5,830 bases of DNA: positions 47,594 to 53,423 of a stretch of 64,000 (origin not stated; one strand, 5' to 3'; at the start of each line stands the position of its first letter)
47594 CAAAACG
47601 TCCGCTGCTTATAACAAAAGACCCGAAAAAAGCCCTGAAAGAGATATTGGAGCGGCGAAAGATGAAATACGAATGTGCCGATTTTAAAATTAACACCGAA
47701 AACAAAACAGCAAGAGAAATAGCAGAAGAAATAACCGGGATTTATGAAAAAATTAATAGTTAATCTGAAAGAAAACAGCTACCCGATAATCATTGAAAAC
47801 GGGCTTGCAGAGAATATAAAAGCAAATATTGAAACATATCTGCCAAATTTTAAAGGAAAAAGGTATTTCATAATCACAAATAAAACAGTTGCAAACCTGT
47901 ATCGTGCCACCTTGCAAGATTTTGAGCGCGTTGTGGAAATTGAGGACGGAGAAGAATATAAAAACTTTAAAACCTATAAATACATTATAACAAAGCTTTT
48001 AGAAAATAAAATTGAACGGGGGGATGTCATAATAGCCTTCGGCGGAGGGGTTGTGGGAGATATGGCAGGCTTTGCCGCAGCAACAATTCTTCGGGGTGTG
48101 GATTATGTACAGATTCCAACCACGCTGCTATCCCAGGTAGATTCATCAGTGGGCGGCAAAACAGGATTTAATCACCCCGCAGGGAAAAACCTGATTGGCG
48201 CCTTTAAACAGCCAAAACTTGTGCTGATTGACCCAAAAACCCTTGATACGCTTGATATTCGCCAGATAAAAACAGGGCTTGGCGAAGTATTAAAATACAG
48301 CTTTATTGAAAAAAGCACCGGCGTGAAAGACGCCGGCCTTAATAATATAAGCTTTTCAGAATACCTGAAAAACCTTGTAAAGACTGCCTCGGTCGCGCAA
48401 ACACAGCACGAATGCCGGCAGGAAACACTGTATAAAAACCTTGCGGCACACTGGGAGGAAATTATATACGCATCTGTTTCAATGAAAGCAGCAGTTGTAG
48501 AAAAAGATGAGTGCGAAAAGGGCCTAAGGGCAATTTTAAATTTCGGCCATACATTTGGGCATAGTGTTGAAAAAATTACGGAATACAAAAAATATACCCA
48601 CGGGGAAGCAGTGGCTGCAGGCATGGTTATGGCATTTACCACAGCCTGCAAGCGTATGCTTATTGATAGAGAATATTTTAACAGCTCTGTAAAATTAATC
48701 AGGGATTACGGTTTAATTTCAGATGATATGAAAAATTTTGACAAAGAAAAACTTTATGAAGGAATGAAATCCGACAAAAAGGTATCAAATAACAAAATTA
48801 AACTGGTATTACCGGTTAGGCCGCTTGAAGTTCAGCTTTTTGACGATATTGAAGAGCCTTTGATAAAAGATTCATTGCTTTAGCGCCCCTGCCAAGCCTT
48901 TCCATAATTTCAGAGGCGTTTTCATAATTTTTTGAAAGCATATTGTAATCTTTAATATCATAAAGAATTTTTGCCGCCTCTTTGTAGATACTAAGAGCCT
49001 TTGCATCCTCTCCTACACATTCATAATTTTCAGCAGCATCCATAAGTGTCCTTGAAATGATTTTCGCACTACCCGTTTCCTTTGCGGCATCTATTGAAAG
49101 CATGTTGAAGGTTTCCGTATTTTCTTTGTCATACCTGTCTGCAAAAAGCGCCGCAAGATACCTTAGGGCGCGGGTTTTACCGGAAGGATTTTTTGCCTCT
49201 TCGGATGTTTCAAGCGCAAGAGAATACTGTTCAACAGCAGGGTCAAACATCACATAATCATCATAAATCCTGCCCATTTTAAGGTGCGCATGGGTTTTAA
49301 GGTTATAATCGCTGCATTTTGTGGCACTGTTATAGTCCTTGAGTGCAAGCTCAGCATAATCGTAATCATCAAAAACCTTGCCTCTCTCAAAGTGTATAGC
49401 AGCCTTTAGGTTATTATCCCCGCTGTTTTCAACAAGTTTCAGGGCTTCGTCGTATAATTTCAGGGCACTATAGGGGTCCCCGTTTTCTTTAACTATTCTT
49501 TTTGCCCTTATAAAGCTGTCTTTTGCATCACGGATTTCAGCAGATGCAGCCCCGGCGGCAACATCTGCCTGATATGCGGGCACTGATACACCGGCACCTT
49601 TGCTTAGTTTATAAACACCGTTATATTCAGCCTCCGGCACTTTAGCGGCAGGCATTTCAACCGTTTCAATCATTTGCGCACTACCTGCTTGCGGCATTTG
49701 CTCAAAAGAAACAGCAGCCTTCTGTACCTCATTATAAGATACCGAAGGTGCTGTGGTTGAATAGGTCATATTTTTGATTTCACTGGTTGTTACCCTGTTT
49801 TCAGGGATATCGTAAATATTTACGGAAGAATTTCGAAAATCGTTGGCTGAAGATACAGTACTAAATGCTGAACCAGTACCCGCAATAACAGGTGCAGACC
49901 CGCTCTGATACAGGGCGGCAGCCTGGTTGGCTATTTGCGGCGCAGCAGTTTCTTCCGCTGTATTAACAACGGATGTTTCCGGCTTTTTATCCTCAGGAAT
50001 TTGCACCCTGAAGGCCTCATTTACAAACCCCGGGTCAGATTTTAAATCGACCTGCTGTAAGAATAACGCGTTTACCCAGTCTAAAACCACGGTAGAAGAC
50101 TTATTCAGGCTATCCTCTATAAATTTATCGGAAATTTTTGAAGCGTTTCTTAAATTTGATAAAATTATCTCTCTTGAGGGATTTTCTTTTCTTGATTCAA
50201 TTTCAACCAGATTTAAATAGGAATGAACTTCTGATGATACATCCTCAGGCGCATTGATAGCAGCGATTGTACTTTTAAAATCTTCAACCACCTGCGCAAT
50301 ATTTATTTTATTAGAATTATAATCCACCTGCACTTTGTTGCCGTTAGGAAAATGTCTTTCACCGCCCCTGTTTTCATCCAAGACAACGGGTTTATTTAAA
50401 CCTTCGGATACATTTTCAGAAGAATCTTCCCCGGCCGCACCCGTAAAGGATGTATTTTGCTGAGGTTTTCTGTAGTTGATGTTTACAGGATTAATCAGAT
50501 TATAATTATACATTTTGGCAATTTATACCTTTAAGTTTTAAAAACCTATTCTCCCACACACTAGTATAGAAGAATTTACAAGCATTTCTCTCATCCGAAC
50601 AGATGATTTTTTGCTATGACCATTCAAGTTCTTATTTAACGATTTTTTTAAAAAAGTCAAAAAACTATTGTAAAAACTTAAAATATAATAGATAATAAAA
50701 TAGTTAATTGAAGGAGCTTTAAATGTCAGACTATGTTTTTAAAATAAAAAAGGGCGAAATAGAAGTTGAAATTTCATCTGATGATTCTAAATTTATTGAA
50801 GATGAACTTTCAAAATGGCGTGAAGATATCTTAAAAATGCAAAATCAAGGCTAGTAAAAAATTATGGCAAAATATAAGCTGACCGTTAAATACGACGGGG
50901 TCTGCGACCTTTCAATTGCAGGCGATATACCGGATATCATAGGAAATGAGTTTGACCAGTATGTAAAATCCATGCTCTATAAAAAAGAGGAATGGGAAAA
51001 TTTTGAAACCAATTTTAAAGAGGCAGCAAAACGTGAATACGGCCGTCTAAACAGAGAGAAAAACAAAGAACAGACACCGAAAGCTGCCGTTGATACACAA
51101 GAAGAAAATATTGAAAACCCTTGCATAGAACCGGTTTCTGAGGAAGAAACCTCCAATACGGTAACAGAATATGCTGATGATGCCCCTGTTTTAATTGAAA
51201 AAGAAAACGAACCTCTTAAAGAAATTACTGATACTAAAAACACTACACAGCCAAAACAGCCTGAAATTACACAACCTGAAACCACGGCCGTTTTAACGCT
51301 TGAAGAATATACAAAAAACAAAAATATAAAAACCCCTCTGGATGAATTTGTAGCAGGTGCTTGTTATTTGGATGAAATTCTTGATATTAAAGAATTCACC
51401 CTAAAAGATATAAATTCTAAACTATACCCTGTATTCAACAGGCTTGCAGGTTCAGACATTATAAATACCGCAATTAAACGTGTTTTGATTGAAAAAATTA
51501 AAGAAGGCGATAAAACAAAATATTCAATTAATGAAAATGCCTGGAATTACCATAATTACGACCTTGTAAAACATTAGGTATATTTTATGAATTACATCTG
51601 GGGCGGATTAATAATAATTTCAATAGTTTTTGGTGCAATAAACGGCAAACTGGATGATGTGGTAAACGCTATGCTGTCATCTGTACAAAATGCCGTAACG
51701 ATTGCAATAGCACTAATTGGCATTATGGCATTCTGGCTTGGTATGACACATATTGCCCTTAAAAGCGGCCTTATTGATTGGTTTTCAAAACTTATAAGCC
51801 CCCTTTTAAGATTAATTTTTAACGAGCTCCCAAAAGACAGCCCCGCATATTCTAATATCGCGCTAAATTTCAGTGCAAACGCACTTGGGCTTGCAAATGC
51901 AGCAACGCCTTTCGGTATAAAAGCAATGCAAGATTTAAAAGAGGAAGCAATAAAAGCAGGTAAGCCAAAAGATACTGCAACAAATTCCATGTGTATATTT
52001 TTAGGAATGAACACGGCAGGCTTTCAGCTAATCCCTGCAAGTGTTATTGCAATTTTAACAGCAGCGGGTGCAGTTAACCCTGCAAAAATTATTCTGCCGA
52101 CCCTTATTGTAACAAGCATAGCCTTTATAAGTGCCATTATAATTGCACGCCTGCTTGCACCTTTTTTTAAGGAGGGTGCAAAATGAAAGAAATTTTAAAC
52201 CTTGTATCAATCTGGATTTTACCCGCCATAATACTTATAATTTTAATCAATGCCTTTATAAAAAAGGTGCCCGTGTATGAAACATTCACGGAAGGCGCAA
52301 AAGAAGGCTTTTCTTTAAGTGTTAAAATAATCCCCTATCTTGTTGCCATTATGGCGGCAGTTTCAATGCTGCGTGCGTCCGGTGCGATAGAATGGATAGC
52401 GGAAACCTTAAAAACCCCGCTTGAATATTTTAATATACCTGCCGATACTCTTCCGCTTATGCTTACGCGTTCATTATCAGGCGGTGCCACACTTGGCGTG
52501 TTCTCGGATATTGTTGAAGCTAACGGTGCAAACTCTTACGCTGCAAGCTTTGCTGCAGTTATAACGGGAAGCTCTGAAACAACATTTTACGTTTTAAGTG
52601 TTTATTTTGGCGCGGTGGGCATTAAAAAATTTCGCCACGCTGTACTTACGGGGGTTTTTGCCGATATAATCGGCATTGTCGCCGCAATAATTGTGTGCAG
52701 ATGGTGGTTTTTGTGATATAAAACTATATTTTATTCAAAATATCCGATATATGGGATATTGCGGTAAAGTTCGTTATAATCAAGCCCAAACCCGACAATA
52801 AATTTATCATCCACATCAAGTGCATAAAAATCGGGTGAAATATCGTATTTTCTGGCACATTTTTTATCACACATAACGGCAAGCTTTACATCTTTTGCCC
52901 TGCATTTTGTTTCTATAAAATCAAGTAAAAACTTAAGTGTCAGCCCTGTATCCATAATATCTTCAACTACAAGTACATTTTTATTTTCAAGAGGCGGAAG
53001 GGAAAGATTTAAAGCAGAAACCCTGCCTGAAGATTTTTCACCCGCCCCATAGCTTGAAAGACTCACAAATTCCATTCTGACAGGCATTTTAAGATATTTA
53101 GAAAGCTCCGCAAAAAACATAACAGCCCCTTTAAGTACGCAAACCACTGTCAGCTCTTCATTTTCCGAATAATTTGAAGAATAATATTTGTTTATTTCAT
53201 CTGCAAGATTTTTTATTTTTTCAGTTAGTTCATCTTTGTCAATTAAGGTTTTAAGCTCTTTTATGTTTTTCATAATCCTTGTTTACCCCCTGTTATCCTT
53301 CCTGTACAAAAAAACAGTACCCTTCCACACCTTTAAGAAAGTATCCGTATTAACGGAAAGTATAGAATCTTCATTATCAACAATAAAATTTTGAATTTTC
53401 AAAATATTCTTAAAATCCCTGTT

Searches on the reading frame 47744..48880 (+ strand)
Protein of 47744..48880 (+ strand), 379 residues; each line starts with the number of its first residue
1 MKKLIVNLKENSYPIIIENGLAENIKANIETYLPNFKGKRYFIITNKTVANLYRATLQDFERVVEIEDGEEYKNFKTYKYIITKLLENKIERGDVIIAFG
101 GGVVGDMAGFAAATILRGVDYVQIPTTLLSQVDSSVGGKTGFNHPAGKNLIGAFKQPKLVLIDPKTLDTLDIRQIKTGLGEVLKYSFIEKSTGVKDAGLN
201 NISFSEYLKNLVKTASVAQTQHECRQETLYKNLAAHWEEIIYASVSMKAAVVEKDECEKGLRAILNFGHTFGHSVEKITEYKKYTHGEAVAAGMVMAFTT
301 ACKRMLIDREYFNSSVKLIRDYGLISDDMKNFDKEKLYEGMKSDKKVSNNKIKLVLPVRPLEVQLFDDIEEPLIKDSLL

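Call 36: find_encoding_contigs(protein=window:47744-48880:+, flank=10000, max_places=1)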
Protein window:47744-48880:+ (379 aa): 6 contigs read that carry it; 1 place shown.
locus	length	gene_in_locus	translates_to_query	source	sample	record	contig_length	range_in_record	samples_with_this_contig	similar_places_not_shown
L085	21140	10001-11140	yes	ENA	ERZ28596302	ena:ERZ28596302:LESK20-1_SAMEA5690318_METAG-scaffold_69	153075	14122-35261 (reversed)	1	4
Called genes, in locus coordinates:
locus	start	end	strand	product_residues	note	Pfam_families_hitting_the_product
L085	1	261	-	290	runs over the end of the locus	PF13646:HEAT_2, PF03130:HEAT_PBS (weak)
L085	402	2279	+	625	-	PF01807:Zn_ribbon_DnaG, PF08275:DNAG_N, PF01751:Toprim, PF13155:Toprim_2, PF13662:Toprim_4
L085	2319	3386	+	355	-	PF00140:Sigma70_r1_2, PF04542:Sigma70_r2, PF04539:Sigma70_r3, PF04545:Sigma70_r4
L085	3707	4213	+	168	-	-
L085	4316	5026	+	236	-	PF13499:EF-hand_7 (faint), PF13405:EF-hand_6 (faint), PF00036:EF-hand_1 (faint), PF13202:EF-hand_5 (faint)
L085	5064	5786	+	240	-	PF13499:EF-hand_7 (faint), PF13405:EF-hand_6 (faint)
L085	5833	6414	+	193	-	PF00625:Guanylate_kin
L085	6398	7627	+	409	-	PF02441:Flavoprotein, PF04127:DFP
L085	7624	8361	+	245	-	PF01784:DUF34_NIF3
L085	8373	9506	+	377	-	PF01264:Chorismate_synt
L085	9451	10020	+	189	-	PF13238:AAA_18, PF01202:SKI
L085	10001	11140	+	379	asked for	PF00465:Fe-ADH (faint), PF01761:DHQ_synthase, PF24621:DHQS_C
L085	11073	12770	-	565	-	PF13424:TPR_12 (faint)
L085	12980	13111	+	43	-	-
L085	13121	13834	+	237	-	-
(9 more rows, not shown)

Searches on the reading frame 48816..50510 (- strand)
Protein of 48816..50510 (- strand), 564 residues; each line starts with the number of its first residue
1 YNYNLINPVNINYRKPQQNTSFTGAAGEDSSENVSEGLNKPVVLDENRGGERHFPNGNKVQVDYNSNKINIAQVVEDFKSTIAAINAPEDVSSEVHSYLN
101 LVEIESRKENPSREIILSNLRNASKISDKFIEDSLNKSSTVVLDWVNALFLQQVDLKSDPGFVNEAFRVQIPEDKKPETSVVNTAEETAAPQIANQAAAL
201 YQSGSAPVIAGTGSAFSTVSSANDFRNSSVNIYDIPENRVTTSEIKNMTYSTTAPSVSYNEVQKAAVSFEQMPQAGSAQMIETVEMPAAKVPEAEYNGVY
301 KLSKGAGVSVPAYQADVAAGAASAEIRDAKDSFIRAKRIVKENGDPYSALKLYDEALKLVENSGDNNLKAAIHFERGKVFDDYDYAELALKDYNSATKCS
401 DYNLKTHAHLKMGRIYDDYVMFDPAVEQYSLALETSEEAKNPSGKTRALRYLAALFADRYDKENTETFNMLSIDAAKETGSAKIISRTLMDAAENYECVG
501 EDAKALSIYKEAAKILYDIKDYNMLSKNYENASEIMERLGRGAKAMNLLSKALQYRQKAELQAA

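Call 32: find_encoding_contigs(protein=window:48816-50510:-, flank=10000, max_places=1)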
Protein window:48816-50510:- (564 aa): no gene with exactly this product is on record in the collection.

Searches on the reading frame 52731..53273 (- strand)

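Call 8: search_protein_families(library=pfam, proteins=[window:52731-53273:-], max_evalue=0.001)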
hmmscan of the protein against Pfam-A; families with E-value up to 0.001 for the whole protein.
window:52731-53273:- (180 aa): 1 family
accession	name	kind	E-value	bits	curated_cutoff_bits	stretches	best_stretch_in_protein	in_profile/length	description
PF00156.33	Pribosyltran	-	7.1e-25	87.6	26.3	1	19-166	7-157/158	Phosphoribosyl transferase domain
